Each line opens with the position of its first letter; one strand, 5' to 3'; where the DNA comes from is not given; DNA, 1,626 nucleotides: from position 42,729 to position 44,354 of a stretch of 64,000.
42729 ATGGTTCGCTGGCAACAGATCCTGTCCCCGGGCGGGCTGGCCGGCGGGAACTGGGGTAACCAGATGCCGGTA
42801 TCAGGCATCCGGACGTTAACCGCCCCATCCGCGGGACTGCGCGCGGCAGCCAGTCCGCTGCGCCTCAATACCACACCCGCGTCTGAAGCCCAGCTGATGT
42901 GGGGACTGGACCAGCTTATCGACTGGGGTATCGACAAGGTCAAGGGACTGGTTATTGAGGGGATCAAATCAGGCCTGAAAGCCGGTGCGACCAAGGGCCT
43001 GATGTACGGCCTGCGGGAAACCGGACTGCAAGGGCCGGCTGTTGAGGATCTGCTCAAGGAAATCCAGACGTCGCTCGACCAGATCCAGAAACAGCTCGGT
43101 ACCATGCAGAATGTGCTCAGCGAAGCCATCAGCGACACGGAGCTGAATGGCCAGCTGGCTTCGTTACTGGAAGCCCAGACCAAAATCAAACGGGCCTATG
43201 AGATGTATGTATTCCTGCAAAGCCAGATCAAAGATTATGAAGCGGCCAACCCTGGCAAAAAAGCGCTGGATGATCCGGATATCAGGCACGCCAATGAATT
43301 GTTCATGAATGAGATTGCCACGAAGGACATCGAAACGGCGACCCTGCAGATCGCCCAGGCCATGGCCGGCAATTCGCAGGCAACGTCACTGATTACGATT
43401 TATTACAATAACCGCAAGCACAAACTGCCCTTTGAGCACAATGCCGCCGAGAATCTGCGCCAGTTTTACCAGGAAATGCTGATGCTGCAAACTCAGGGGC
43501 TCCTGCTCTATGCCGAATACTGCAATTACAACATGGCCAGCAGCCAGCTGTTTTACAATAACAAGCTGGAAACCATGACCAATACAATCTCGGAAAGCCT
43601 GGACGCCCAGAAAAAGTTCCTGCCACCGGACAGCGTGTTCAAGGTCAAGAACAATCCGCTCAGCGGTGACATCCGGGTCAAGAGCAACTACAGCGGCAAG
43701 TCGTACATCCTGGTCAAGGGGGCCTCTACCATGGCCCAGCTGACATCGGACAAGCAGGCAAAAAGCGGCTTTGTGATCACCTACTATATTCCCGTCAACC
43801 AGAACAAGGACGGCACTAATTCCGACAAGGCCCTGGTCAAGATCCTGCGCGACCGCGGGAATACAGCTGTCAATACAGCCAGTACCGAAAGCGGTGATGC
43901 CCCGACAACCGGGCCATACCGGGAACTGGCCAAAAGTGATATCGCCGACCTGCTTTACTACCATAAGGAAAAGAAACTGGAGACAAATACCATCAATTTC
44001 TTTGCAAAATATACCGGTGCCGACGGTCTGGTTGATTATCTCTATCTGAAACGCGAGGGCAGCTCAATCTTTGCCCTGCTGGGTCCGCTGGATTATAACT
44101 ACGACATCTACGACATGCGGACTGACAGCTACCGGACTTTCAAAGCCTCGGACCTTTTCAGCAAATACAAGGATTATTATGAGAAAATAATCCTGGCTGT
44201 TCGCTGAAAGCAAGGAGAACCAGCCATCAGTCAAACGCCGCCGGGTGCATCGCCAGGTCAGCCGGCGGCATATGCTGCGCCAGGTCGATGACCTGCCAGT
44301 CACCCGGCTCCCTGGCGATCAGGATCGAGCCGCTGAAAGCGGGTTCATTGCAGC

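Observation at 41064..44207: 1047-aa membrane-anchored modular protein with a compositionally foreign C-terminal domain of unknown function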

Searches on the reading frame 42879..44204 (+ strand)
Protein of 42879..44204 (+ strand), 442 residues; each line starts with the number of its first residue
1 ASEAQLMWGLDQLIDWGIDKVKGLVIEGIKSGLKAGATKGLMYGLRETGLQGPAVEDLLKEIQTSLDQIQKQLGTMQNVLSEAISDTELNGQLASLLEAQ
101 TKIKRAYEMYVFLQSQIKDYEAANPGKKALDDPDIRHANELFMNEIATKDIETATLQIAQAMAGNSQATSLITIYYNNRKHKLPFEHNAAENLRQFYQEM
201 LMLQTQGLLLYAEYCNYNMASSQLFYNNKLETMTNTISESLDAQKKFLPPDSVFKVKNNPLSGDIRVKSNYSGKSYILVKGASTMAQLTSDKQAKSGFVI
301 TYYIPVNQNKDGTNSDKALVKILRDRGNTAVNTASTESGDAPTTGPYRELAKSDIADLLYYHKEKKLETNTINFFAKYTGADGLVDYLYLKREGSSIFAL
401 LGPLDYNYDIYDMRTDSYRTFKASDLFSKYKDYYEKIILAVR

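Call 3: search_protein_families(library=pfam, proteins=[window:42951-44204:+], max_evalue=1)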
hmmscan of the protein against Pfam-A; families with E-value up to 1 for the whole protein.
window:42951-44204:+ (418 aa): 2 families
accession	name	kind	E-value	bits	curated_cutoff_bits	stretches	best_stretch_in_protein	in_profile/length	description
PF08393.18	DHC_N2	-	0.038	13.3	31.9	1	34-121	10-102/403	Dynein heavy chain, N-terminal region 2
PF10504.14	DUF2452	-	0.13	12.2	25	1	357-395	89-127/156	Protein of unknown function (DUF2452)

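Call 4: search_protein_families(library=ncbifam, proteins=[window:42951-44204:+], max_evalue=1)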
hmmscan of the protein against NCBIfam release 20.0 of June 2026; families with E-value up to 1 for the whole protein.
window:42951-44204:+ (418 aa): 2 families
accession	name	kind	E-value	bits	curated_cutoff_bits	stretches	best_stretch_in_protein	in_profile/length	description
NF052374.1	HopndTporHpnN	equivalog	0.06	11.4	1100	1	33-116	162-242/858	hopanoid transporter HpnN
NF052667.1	Tsi2_fam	equivalog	0.39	11.2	70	0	44-86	15-59/73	Tsi2 family anti-toxin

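Call 18: find_related_loci(query=A1, collection=genome_contigs, flank=10000)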
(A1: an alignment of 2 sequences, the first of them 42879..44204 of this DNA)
Query A1 (442 aa) in genome_contigs; peptide patterns used: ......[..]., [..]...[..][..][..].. (x = any residue, [..] = any of these).
31 stretches matched a pattern; 2 encode a relative of the query (tblastn E <= 1e-3); 2 distinct loci.
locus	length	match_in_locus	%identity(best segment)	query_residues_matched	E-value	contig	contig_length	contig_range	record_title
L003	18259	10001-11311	30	1-442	1e-56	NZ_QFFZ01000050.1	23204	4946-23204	Pelotomaculum propionicicum strain MGP Pmgp_50, whole genome shotgun sequence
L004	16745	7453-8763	30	1-442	8e-57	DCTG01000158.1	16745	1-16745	MAG TPA_asm: Clostridiales bacterium UBA1446 UBA1446_contig_17202, whole genome shotgun sequence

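Call 21: predict_structure(alignment_id=A1)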
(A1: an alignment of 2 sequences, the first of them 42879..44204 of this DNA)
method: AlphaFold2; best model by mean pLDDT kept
length: 442 residues; sequences in the alignment: 2
mean_pLDDT: 41.1   pTM: 0.43
mean pLDDT of the five models: 41.1, 37.0, 35.9, 35.3, 35.0
residues with pLDDT >= 90: 0; 70-90: 13; 50-70: 118; < 50: 311
segments of 3 or more residues with pLDDT < 50: 1-66, 79-86, 179-193, 219-228, 241-442
pLDDT, mean of each block of 10 residues (from residue 1): 29 42 41 35 36 37 46 51 50 66 63 58 68 67 68 69 58 54 36 50 54 53 42 50 40 27 26 25 26 25 24 26 24 21 24 31 30 25 28 28 38 44 42 33 27
secondary structure, 60 per line:
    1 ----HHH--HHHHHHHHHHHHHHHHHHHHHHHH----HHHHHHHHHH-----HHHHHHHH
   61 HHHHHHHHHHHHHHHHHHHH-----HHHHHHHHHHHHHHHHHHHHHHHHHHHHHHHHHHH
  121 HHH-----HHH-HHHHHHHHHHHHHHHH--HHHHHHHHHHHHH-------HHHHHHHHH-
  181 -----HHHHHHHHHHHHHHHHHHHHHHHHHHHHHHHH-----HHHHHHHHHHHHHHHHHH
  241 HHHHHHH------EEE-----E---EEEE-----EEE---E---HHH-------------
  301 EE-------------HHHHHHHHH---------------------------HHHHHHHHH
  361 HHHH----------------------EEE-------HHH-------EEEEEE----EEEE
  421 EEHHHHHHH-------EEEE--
elements in order: H10-33 H38-47 H53-80 H86-123 H133-148 H151-163 H171-179 H186-217 H223-247 E254-256 E266-269 E275-277 H316-324 H352-364 E387-389 E407-412 E417-422 H423-429 E437-440

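Call 25: search_protein_representatives(alignment_id=A1)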
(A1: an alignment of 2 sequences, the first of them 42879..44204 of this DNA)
Query: 2 sequences, 451 profile positions. Proteins with E-value up to 0.001 (for the whole library): 26; up to 1e-10: 12; up to 1e-30: 6. The best 26 are listed.
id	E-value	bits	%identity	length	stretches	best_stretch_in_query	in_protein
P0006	3.5e-134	464.5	-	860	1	10-451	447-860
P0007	9.9e-99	347.6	-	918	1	10-449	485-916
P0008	7.0e-89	315.2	-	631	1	4-450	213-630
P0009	7.9e-85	301.8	-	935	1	10-448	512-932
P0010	3.7e-75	269.9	-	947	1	10-450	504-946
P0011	1.8e-64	234.7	-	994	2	5-144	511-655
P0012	3.8e-28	115.0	-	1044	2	13-308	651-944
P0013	4.8e-27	111.3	-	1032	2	10-293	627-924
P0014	5.6e-20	88.0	-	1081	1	14-447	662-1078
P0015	9.3e-19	84.0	-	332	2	76-292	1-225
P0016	4.6e-18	81.7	-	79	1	10-76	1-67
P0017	7.9e-12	61.2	-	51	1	373-423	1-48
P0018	1.5e-08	50.4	-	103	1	156-218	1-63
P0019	1.3e-06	44.0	-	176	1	164-287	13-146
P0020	3.4e-06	42.6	-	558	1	19-258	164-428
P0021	6.1e-06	41.8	-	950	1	41-251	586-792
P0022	1.3e-05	40.7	-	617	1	57-249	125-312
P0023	1.8e-05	40.2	-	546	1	57-325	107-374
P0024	1.8e-05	40.2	-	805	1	66-258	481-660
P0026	1.1e-04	37.6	-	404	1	49-219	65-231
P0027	1.3e-04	37.4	-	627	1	55-293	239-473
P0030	6.8e-04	35.0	-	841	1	67-277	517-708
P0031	9.8e-04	34.5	-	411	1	54-251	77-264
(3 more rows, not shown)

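Call 27: search_protein_families(library=pfam, proteins=[P0012, P0013, P0014, P0020, P0021, P0022, P0023, P0024, P0027, P0030], max_evalue=0.01)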
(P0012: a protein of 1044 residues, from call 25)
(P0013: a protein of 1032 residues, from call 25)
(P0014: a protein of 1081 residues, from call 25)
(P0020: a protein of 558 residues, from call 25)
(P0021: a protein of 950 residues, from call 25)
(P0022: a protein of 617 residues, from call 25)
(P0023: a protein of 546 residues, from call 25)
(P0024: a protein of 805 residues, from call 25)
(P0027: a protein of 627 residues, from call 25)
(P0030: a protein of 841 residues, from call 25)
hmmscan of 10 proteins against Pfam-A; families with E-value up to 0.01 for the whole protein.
P0012 (1044 aa): 0 families

P0013 (1032 aa): 0 families

P0014 (1081 aa): 0 families

P0020 (558 aa): 1 family
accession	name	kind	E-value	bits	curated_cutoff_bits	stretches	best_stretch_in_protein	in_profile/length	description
PF13306.12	LRR_5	-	4.1e-15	56.2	27.7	1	76-143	28-95/127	BspA type Leucine rich repeat region (6 copies)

P0021 (950 aa): 0 families

P0022 (617 aa): 2 families
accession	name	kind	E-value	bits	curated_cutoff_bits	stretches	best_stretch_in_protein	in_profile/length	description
PF19769.4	CPxCG_zf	-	0.0002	21.6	27.2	1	530-587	17-74/183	CPxCG-related zinc finger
PF03302.18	VSP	-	0.0041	16.5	31.4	1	448-550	121-218/397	Giardia variant-specific surface protein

P0023 (546 aa): 0 families

P0024 (805 aa): 1 family
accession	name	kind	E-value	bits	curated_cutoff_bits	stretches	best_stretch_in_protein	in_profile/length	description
PF01841.26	Transglut_core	-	0.00031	21.4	23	1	262-354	6-108/108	Transglutaminase-like superfamily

P0027 (627 aa): 3 families
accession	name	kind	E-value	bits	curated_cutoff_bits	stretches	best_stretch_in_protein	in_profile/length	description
PF13306.12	LRR_5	-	3.3e-11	43.6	27.7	1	92-154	20-81/127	BspA type Leucine rich repeat region (6 copies)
PF16043.11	DUF4795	-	0.0026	17.6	34.8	1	233-305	90-164/208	Domain of unknown function (DUF4795)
PF03961.19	FapA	-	0.0053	16.8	31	1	228-303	149-228/272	Flagellar Assembly Protein A beta solenoid domain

P0030 (841 aa): 0 families

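Call 36: search_solved_structures(query=A3, max_evalue=10, show_alignments=2)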
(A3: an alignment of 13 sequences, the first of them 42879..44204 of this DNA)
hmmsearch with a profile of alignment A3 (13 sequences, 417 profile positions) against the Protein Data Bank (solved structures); distinct sequences matched with E-value up to 10: 23.
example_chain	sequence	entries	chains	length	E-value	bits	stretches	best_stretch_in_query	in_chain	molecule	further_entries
3jbn_A2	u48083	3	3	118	0.1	14.7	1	254-353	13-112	60S ribosomal protein eL28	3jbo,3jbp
8v2q_A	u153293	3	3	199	0.12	14.6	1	12-92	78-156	Charged multivesicular body protein 1b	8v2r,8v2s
6xy1_A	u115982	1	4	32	0.15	14.2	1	46-73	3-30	4-KE-4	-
9smy_A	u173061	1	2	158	0.16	14.1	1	38-92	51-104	HAMP domain-containing protein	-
3jc1_Ab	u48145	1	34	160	0.23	13.6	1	12-92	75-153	Charged multivesicular body protein 1b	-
5mj3_C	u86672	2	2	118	0.28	13.4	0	48-74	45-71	ALPHABODY MA12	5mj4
6e8g_T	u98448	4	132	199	0.3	13.2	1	12-92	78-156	Charged multivesicular body protein 1b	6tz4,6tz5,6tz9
9r1j_A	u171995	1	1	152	0.31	13.2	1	18-96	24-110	sc-apCC-4-NR-1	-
9r1m_A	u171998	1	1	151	0.44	12.7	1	18-97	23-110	sc-apCC-4-LMF-1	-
6dlk_A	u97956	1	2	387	0.45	12.7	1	221-288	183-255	Beta sliding clamp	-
6ptv_A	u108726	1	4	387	0.45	12.7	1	221-288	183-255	Beta sliding clamp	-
3tnu_B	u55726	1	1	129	0.45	12.7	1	27-113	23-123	Keratin, type II cytoskeletal 5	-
9tlw_A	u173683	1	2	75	0.62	12.2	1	58-96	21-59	Sc-apCC-2-MCL-1-4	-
6jfv_B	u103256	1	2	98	0.67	12.1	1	37-113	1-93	Keratin, type II cytoskeletal 5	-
9tlu_C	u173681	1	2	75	0.8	11.8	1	52-90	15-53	Sc-apCC-2-BCL-xL-3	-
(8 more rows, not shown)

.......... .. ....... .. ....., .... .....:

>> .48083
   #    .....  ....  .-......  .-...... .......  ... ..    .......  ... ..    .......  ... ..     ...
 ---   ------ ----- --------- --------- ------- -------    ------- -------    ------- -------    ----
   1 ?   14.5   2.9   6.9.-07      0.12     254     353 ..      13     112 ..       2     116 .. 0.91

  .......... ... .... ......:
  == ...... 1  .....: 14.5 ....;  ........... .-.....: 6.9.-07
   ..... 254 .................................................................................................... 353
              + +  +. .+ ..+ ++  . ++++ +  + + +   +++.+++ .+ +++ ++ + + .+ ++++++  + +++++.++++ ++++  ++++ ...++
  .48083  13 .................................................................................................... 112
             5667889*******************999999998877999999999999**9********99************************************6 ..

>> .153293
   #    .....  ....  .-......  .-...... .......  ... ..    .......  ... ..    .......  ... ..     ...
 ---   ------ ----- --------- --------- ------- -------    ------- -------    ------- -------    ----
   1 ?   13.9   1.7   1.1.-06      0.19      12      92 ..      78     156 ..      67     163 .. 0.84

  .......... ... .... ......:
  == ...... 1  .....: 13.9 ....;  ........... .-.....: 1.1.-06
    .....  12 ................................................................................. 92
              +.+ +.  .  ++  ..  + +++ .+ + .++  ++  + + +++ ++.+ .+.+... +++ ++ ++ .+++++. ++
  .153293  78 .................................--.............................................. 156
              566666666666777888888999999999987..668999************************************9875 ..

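Call 40: search_protein_families(library=phrogs, proteins=[P0020, P0022, P0026, P0031], max_evalue=0.01)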
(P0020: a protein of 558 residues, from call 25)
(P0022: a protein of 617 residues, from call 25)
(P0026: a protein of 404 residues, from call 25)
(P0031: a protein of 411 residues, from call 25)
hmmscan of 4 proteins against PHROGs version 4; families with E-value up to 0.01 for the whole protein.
P0020 (558 aa): 3 families
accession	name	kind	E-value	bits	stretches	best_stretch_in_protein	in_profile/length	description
phrog_35892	-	unknown function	1.3e-13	50.5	1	26-197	52-215/1181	-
phrog_18805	-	unknown function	1.6e-10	41.4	1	76-137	303-364/457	-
phrog_23703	-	unknown function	0.0074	17.1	0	43-132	33-118/201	-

P0022 (617 aa): 0 families

P0026 (404 aa): 0 families

P0031 (411 aa): 0 families

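Call 41: predict_structure(alignment_id=A4)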
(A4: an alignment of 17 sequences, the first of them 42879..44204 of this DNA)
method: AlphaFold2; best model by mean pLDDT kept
length: 442 residues; sequences in the alignment: 17
mean_pLDDT: 73.3   pTM: 0.72
mean pLDDT of the five models: 73.3, 72.6, 72.5, 69.3, 67.1
residues with pLDDT >= 90: 108; 70-90: 177; 50-70: 62; < 50: 95
segments of 3 or more residues with pLDDT < 50: 1-13, 36-59, 61-63, 72-75, 77-85, 292-316, 331-339
pLDDT, mean of each block of 10 residues (from residue 1): 33 55 62 50 41 44 49 50 59 85 90 88 91 91 91 95 88 90 89 85 86 86 89 92 90 72 81 89 76 36 35 51 70 45 72 92 84 81 78 58 69 92 84 88 85
secondary structure, 60 per line:
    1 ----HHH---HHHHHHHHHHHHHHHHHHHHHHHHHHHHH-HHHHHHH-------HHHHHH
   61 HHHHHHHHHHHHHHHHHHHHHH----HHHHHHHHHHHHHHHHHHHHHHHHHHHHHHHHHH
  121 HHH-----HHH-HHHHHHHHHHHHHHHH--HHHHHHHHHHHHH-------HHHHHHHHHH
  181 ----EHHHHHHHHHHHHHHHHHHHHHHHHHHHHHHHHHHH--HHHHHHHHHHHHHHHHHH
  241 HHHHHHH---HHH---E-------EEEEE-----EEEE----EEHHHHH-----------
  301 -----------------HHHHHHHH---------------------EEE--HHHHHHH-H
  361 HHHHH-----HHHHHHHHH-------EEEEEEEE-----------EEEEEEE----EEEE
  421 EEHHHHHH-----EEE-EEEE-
elements in order: H11-39 H41-47 H55-82 H87-123 H133-148 H151-163 H171-180 H186-220 H223-247 E265-269 E275-278 H285-289 H318-325 E347-349 H352-358 H360-365 H371-379 E387-394 E406-412 E417-422 H423-428 E434-436 E438-441

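Call 45: fold_search(model_id=the predicted structure, library=pdb)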
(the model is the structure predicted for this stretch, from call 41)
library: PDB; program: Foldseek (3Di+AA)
matches with E <= 10: 375; with E <= 0.001: 0
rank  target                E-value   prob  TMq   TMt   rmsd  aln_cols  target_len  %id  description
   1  3woq_A                4.0e-02  0.09  0.10  0.07  25.9       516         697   10  Crystal structure of the DAP BII hexapeptide complex III (released 2014-09-03)
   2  3wol_A                5.3e-02  0.08  0.10  0.07  26.1       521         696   10  Crystal structure of the DAP BII dipeptide complex I (released 2014-09-03)
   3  6d8z_B                9.8e-02  0.28  0.15  0.20  22.4       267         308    9  Crystal Structure of the C-terminal Guanine Nucleotide Exchange Factor Module of Human Trio (released 2019-02-20)
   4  3o1i_B                1.8e-01  0.15  0.11  0.16  31.6       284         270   10  Crystal Structure of the TorS sensor domain - TorT complex in the absence of ligand (released 2011-12-21)
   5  3o1h_A                2.4e-01  0.20  0.13  0.19  32.4       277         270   12  Crystal Structure of the TorS sensor domain - TorT complex in the presence of TMAO (released 2011-12-21)
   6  5vjs                  2.7e-01  0.21  0.13  0.25  24.3       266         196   13  De Novo Photosynthetic Reaction Center Protein Equipped with Heme B, a synthetic Zn porphyrin, and Zn(II) cations (released 2018-04-25)
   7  8d9o                  2.8e-01  0.33  0.15  0.29  21.3       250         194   14  De Novo Photosynthetic Reaction Center Protein in Apo-State (released 2022-09-28)
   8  9s99_B                2.8e-01  0.13  0.10  0.19  19.3       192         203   14  CdvB2 filament - high twist, class B (released 2026-01-28)
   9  9s98_A                4.0e-01  0.23  0.14  0.26  18.4       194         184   14  CdvB2 filament - high twist, class A (released 2026-01-28)
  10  7zeu_D                4.0e-01  0.05  0.11  0.12  28.0       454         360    9  Crystal structure of human Clusterin, crystal form II (released 2023-10-11)
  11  9mg8_B                4.2e-01  0.21  0.16  0.19  14.7       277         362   13  Crystal Structure of b-iTHR-110 (released 2025-12-17)
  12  6z0c_B                4.2e-01  0.10  0.10  0.18  25.0       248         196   13  Structure of in silico modelled artificial Maquette-3 protein (released 2021-03-17)
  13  9efi_A                4.4e-01  0.21  0.27  0.16  23.2       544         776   11  VIP3Cb1 Protoxin Structure (released 2025-06-18)
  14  6z0c_D                4.9e-01  0.08  0.08  0.17  24.1       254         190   13  Structure of in silico modelled artificial Maquette-3 protein (released 2021-03-17)
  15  8e0m_K                5.1e-01  0.25  0.14  0.31  18.8       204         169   13  Homotrimeric variant of tcTRP9, BGL15 (released 2023-04-12)
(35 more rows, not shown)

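Call 53: fold_search(model_id=the predicted structure, library=viral)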
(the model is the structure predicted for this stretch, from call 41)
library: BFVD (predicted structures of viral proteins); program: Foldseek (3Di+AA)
matches with E <= 10: 481; with E <= 0.001: 0
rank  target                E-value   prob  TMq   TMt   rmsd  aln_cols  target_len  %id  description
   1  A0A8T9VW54            7.0e-02  0.85  0.20  0.42  10.1       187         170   16  (no name in the UniProt tables at hand)
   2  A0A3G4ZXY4            8.6e-02  0.13  0.11  0.11  36.0       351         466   13  Uncharacterized protein [Edafosvirus sp.]
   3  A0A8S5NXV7            1.4e-01  0.54  0.15  0.27  15.3       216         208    9  Uncharacterized protein [Siphoviridae sp. ctINK4]
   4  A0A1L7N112            1.5e-01  0.16  0.13  0.19  33.1       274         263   13  Uncharacterized protein [Ralstonia phage RP12]
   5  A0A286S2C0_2          1.8e-01  0.14  0.12  0.07  35.5       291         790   15  Tape measure protein [Arthrobacter phage Molivia]
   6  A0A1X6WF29            2.3e-01  0.14  0.14  0.15  24.9       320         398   11  (no name in the UniProt tables at hand)
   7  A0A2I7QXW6            2.9e-01  0.06  0.06  0.06  24.9       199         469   16  (no name in the UniProt tables at hand)
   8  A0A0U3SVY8            2.9e-01  0.06  0.11  0.06  27.3       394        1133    8  B spike [Diaphorina citri reovirus]
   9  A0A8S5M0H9            4.1e-01  0.20  0.13  0.25  19.4       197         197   12  Tail tape measure protein (Fragment) [Siphoviridae sp. ct37J14]
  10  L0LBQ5                4.1e-01  0.08  0.14  0.10  38.8       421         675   10  Tail fiber protein [Bacillus phage phiAGATE]
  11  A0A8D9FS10            5.0e-01  0.30  0.09  0.35  12.1        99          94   11  Uncharacterized protein [uncultured marine phage]
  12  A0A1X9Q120            5.0e-01  0.08  0.10  0.11  27.5       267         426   11  (no name in the UniProt tables at hand)
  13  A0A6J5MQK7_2          5.0e-01  0.04  0.12  0.06  35.8       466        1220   12  Phage tail tape measure protein [uncultured Caudovirales phage]
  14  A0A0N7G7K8            5.2e-01  0.06  0.13  0.14  32.4       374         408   12  Uncharacterized protein [Chrysochromulina ericina virus CeV-01B]
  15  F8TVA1                5.5e-01  0.04  0.11  0.08  31.1       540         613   10  (no name in the UniProt tables at hand)
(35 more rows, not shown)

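Call 54: find_encoding_contigs(protein=P0009, flank=8000, max_places=3)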
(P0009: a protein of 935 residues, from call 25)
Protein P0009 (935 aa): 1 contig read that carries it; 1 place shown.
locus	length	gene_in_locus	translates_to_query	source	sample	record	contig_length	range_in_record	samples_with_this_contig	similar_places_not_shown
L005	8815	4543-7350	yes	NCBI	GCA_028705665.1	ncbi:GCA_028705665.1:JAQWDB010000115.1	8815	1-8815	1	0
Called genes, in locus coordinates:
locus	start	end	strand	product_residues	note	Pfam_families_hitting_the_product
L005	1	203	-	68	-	?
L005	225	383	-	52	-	PF00301:Rubredoxin, PF21349:RUBY_RBDX (faint)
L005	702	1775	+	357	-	PF03977:OAD_beta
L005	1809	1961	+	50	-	-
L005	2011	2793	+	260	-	PF00756:Esterase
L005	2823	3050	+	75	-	PF13396:PLDc_N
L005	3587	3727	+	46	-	-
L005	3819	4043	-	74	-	PF13451:zf_Tbcl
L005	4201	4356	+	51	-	-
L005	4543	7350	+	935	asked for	-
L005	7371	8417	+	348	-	PF00144:Beta-lactamase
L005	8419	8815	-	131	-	?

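Call 55: find_encoding_contigs(protein=P0007, flank=8000, max_places=3)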
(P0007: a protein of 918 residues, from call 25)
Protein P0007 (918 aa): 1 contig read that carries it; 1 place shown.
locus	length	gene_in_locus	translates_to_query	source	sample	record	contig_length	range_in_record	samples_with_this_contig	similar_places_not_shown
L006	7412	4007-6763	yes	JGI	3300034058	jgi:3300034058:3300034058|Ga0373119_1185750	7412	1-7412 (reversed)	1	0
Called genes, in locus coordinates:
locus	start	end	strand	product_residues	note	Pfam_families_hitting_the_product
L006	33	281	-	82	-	-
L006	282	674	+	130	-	-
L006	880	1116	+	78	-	-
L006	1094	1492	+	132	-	PF01850:PIN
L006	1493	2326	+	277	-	PF14512:TM1586_NiRdase, PF00881:Nitroreductase (faint)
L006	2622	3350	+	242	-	-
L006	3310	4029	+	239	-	PF13367:PrsW-protease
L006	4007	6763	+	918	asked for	-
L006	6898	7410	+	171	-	?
